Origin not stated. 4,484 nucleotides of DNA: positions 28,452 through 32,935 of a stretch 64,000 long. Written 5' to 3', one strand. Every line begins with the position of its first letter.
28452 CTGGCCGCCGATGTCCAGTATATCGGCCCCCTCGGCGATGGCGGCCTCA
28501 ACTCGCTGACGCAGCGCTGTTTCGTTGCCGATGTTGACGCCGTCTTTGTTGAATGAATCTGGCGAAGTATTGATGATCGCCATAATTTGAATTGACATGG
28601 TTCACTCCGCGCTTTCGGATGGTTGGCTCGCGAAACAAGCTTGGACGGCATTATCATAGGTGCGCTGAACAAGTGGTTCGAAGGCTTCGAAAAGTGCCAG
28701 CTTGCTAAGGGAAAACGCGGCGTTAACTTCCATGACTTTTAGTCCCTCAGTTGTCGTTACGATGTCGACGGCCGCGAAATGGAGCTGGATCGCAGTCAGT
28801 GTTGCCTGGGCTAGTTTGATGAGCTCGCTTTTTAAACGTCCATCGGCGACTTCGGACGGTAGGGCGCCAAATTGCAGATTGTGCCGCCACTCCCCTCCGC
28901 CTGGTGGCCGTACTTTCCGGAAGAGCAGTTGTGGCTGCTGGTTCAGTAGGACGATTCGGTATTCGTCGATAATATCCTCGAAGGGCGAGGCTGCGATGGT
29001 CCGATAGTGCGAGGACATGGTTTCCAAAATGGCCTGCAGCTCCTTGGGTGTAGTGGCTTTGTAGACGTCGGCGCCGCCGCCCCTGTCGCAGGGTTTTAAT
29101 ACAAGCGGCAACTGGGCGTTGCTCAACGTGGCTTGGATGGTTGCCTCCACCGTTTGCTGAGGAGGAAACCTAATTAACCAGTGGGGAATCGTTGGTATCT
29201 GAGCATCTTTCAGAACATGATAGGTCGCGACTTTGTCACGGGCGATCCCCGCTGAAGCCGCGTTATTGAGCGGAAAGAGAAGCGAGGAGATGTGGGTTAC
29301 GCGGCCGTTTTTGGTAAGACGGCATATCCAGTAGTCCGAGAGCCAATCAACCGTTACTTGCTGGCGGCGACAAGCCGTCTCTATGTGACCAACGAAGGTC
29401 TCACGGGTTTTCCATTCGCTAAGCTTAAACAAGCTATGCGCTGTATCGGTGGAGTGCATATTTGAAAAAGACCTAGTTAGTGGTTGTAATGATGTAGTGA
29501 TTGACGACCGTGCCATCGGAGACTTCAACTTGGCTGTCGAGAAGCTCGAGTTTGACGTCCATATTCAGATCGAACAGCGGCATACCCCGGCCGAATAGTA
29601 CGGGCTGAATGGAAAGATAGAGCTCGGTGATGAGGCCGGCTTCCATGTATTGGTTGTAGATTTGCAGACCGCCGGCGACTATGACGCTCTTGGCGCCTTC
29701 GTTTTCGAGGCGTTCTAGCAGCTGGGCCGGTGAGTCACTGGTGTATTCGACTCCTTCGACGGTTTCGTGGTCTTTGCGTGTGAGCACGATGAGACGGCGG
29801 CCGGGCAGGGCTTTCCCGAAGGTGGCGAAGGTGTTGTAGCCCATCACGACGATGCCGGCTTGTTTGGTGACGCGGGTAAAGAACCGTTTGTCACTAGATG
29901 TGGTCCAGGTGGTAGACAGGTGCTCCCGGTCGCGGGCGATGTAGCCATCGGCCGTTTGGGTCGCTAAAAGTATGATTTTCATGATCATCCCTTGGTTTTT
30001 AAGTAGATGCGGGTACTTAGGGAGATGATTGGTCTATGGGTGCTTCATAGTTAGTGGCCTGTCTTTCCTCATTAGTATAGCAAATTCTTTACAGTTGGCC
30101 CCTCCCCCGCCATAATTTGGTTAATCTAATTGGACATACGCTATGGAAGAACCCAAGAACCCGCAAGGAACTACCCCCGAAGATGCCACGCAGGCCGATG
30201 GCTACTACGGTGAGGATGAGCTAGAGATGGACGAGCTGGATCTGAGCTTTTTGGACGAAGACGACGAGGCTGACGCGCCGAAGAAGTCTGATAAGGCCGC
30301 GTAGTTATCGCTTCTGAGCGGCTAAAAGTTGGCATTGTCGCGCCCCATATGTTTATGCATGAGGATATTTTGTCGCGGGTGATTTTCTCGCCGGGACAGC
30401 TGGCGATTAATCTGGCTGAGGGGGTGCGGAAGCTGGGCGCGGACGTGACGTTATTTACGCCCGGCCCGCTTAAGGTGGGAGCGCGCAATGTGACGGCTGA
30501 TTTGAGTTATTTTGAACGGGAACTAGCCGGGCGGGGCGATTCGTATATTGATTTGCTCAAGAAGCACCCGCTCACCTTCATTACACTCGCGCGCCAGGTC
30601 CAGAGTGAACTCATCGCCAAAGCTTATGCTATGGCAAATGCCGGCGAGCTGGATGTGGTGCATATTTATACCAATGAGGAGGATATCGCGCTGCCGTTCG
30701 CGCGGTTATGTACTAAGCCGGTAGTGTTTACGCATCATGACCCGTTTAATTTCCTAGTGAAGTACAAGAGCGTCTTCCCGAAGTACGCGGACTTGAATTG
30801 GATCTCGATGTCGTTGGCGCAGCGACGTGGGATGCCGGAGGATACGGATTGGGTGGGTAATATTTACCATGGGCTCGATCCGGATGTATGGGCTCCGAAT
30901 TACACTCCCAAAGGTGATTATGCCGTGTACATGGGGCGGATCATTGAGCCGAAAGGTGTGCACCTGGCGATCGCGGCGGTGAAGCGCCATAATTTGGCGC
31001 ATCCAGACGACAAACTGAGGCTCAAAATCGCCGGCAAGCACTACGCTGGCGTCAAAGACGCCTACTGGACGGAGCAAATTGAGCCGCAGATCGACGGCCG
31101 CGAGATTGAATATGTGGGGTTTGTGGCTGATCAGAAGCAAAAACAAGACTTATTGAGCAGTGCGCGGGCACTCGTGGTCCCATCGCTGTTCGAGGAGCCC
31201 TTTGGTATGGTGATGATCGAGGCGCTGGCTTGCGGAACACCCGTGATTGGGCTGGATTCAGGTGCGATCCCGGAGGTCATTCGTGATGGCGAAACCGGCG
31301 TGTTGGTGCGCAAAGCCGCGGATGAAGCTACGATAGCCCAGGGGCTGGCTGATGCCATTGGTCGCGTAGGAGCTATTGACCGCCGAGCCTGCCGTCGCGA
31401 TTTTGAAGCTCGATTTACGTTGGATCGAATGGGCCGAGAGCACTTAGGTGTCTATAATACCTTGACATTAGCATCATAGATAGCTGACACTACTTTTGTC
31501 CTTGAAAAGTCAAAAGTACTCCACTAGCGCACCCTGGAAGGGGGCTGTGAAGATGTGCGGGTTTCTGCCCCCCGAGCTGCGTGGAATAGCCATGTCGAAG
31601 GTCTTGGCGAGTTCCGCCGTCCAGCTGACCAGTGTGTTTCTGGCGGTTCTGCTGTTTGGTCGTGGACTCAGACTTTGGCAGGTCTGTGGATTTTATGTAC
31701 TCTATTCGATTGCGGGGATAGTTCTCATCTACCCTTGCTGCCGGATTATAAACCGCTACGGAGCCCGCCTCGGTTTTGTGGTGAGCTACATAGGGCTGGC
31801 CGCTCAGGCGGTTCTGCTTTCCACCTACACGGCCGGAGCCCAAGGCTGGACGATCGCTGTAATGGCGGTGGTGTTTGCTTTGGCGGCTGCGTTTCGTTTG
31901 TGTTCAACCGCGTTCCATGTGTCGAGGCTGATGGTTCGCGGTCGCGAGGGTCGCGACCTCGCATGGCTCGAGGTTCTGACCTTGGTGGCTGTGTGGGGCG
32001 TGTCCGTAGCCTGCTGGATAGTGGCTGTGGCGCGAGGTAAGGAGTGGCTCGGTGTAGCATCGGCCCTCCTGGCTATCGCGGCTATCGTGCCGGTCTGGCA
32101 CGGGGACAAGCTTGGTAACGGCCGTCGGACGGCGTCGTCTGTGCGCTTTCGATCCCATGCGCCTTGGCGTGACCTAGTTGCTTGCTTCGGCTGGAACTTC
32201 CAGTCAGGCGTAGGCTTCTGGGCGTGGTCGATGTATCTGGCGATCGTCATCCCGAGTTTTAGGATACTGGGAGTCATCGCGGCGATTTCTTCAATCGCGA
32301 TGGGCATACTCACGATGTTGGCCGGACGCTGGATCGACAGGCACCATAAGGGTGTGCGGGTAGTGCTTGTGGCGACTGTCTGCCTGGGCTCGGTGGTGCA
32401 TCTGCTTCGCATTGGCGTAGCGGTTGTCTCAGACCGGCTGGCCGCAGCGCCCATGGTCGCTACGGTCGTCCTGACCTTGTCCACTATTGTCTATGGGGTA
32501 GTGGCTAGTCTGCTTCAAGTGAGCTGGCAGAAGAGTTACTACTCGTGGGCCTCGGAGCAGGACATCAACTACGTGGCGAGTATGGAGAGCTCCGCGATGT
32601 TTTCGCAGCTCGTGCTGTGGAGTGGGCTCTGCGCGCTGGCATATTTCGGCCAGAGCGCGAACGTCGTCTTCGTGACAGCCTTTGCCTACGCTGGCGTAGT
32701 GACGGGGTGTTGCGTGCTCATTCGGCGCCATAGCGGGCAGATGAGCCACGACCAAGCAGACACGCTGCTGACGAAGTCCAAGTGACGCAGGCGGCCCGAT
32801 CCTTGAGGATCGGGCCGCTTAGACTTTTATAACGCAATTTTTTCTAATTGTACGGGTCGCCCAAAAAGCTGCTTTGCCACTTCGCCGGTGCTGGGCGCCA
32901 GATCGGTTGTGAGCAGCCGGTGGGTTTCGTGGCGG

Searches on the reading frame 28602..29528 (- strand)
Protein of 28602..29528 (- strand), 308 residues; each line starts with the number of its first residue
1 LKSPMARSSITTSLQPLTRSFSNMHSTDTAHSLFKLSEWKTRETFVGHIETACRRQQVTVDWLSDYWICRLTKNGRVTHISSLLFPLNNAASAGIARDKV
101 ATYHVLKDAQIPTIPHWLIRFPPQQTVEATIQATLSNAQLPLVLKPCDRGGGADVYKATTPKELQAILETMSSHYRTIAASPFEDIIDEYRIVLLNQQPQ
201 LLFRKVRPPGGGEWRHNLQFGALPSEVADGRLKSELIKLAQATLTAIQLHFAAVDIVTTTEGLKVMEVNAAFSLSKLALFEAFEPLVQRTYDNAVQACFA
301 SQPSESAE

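Call 57: search_protein_families(library=pfam, proteins=[window:28602-29528:-], max_evalue=0.001)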
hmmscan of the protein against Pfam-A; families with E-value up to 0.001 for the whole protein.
window:28602-29528:- (308 aa): 3 families
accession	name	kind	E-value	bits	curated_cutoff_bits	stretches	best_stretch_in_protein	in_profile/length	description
PF08443.16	RimK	-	2.2e-11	44.2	21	1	96-276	1-171/188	RimK-like ATP-grasp domain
PF02955.21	GSH-S_ATP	-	9.2e-08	32.2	23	1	135-269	27-160/175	Prokaryotic glutathione synthetase, ATP-grasp domain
PF02655.19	ATP-grasp_3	-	4.5e-05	24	23.2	1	96-270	1-155/160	ATP-grasp domain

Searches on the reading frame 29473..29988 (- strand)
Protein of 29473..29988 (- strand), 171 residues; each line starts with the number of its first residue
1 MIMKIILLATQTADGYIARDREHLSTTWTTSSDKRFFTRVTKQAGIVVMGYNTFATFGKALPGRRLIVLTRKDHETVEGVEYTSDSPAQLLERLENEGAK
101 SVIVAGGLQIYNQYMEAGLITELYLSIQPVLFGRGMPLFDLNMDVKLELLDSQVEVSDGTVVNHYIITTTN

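Call 49: search_protein_families(library=ncbifam, proteins=[window:29473-29988:-], max_evalue=0.001)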
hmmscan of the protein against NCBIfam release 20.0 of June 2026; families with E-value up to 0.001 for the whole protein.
window:29473-29988:- (171 aa): 26 families (the best 25 are shown)
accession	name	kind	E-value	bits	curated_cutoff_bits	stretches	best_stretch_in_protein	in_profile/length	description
NF000019.2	trim_DfrA3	exception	6.6e-11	42.3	350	1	4-115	2-106/162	trimethoprim-resistant dihydrofolate reductase DfrA3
NF008037.0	PRK10769.1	equivalog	2.1e-10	40.7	168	1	4-125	2-113/160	type 3 dihydrofolate reductase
NF000055.3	trim_DfrA12_A21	exception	1.2e-09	38.2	330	1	5-113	8-110/165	DfrA12/DfrA21 family trimethoprim-resistant dihydrofolate reductase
NF041386.1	dihyfolred_HdrA_Halo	equivalog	2e-09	37.4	300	1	3-116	1-111/158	dihydrofolate reductase HdrA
NF000332.1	trim_DfrDGK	exception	4.3e-09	36.4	300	1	26-116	20-106/161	DfrD/DfrG/DfrK family trimethoprim-resistant dihydrofolate reductase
NF000143.1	trim_DfrG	exception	6.5e-09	35.7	365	1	3-116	1-107/165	trimethoprim-resistant dihydrofolate reductase DfrG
NF000039.1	trim_DfrA18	exception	8.2e-09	35.4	375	1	33-125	37-132/184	trimethoprim-resistant dihydrofolate reductase DfrA18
NF000159.1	trim_DfrD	exception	4.5e-08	33.1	350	1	3-115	5-110/166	trimethoprim-resistant dihydrofolate reductase DfrD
NF000012.1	trim_DfrI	exception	5e-08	32.6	400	1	6-126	28-144/191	trimethoprim-resistant dihydrofolate reductase DfrI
NF000330.1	trim_DfrA1_like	exception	1e-07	32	250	1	3-118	1-110/157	trimethoprim-resistant dihydrofolate reductase DfrA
NF033868.0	trim_DfrA36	exception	1e-07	31.8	360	1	26-135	21-131/170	trimethoprim-resistant dihydrofolate reductase DfrA36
NF000006.2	trim_DfrA26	exception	2.1e-07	31.2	350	1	4-120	18-133/183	trimethoprim-resistant dihydrofolate reductase DfrA26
NF000127.2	trim_DfrA20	exception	2.4e-07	30.9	325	1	27-126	24-123/169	trimethoprim-resistant dihydrofolate reductase DfrA20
NF000053.2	trim_DfrA12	exception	3e-07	30.4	360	1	5-113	8-110/165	trimethoprim-resistant dihydrofolate reductase DfrA12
NF033851.1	trim_DfrA35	exception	3.3e-07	30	360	1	26-125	20-118/170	trimethoprim-resistant dihydrofolate reductase DfrA35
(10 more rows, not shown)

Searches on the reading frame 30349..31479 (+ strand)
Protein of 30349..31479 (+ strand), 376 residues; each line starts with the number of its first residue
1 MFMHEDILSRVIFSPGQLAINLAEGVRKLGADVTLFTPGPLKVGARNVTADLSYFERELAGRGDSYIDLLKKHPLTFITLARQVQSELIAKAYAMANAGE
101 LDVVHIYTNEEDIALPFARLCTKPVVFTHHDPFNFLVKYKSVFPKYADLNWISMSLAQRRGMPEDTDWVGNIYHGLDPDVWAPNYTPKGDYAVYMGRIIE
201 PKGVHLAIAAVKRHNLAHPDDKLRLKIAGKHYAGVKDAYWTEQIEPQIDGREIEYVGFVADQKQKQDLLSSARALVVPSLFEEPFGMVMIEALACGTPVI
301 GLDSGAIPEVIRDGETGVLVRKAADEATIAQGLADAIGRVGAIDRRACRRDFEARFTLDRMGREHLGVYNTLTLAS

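Call 3: search_protein_families(library=pfam, proteins=[window:30349-31479:+], max_evalue=0.01)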
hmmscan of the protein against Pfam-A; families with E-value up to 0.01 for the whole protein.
window:30349-31479:+ (376 aa): 6 families
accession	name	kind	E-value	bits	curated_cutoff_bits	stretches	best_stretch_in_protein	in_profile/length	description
PF13692.12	Glyco_trans_1_4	-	1.5e-26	93.8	27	1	192-335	4-138/142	Glycosyl transferases group 1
PF00534.26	Glycos_transf_1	-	4e-26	92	26.4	1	188-336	14-155/172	Glycosyl transferases group 1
PF20706.3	GT4-conflict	-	1.8e-11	44.1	26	1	174-306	179-316/385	Family 4 Glycosyltransferase in conflict systems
PF13439.12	Glyco_transf_4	-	2.6e-06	28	28.5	1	19-142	8-117/170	Glycosyltransferase Family 4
PF13524.12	Glyco_trans_1_2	-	0.00033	21.1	25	1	221-360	13-137/144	Glycosyl transferase-like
PF13579.12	Glyco_trans_4_4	-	0.0012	19.6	29.7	1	21-135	9-104/158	Glycosyl transferase 4-like domain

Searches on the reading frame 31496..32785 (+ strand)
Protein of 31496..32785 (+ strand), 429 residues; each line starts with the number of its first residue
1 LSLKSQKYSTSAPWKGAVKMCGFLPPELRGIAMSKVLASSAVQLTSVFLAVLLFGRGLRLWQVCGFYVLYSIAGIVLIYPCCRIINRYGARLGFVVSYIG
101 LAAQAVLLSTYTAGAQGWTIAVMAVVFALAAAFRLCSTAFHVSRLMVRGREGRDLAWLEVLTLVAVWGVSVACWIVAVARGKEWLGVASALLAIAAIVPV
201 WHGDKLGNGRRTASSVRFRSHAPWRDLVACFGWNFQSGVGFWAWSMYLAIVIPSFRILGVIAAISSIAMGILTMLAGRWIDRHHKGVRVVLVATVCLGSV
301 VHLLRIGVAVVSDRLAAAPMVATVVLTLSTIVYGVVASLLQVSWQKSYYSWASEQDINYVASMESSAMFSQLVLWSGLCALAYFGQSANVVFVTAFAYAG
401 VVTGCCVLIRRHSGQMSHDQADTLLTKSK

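Call 57: search_protein_families(library=pfam, proteins=[window:31496-32785:+], max_evalue=0.001)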
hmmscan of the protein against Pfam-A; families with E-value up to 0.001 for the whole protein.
window:31496-32785:+ (429 aa): 1 family
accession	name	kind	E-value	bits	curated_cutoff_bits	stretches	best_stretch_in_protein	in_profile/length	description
PF07690.21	MFS_1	-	4.6e-05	22.9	33.4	1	67-348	38-323/347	Major Facilitator Superfamily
